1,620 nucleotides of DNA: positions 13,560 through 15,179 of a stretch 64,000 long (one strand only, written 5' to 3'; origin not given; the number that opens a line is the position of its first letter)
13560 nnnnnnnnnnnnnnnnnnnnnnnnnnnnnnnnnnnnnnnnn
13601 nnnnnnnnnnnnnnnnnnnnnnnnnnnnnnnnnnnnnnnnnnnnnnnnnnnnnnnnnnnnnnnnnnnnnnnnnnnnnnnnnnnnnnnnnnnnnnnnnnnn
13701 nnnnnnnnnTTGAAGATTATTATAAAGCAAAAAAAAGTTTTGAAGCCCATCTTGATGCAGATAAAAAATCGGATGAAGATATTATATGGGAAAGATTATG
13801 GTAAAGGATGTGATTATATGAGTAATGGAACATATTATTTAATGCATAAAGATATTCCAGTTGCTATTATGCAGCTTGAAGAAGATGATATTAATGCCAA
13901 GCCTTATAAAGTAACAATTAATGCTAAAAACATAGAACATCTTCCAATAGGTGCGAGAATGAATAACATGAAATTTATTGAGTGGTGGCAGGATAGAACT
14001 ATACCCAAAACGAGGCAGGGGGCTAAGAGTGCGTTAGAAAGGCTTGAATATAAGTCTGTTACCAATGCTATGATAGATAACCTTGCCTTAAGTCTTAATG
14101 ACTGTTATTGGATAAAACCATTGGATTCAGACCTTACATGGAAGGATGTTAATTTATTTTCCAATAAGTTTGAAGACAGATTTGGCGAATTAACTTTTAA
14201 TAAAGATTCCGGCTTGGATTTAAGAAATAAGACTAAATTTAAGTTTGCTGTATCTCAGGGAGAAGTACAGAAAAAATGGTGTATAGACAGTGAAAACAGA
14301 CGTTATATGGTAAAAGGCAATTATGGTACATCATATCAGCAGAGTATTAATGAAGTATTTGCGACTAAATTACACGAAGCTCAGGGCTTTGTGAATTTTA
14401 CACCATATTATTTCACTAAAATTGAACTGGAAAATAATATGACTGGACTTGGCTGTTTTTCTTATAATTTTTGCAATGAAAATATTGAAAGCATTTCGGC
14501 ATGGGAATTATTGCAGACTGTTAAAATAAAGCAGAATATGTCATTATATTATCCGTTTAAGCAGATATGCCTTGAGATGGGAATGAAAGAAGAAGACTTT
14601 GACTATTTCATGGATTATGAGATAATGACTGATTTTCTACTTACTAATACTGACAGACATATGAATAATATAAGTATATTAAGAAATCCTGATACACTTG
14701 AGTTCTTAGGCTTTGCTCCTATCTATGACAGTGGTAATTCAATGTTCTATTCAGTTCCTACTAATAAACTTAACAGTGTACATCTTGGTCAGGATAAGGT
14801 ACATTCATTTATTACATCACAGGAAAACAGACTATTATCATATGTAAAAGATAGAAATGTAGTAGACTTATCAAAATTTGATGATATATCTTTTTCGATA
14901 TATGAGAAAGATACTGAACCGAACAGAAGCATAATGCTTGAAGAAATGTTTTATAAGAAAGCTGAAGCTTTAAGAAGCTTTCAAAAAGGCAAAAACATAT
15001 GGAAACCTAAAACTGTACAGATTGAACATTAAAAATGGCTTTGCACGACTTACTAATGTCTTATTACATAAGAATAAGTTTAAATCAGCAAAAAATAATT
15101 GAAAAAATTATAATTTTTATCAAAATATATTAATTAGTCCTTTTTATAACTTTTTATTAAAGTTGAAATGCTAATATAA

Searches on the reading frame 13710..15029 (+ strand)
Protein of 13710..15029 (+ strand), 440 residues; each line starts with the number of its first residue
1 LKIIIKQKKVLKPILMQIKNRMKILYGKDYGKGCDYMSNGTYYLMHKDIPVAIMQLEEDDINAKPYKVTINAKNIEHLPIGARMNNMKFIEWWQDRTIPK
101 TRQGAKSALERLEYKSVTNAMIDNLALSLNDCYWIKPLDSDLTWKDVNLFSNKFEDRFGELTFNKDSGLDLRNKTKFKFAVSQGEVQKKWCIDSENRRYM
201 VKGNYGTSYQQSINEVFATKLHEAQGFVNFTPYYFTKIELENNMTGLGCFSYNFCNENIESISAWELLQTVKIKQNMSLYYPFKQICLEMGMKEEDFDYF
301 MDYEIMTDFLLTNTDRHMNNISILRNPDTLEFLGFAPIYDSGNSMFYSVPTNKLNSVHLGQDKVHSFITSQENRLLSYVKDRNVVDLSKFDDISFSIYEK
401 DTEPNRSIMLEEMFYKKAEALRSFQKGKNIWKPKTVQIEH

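Call 21: search_protein_families(library=pfam, proteins=[window:13710-15029:+], max_evalue=0.01)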
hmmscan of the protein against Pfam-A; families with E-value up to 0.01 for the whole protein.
window:13710-15029:+ (440 aa): 1 family
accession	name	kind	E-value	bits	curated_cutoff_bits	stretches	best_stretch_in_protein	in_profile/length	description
PF07804.18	HipA_C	-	1.3e-05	25.3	30.5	1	186-363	6-180/213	HipA-like C-terminal domain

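Call 50: search_protein_families(library=padloc, proteins=[window:13710-15029:+], max_evalue=0.01)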
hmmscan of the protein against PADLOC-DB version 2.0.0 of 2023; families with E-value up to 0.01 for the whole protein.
window:13710-15029:+ (440 aa): 5 families
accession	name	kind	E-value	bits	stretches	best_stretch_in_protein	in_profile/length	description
PDLC04340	PDC-M03A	-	2.1e-16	58.3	1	181-370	16-195/280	-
PDLC04342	PDC-M03A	-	1.1e-09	36.3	1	295-387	146-236/299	-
PDLC04339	PDC-M03A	-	1.8e-09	35.4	1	183-371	18-205/293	-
PDLC04344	PDC-M03A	-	1.5e-07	29.2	1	294-356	144-203/305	-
PDLC04345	PDC-M03A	-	0.0011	16.4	1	305-358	152-206/302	-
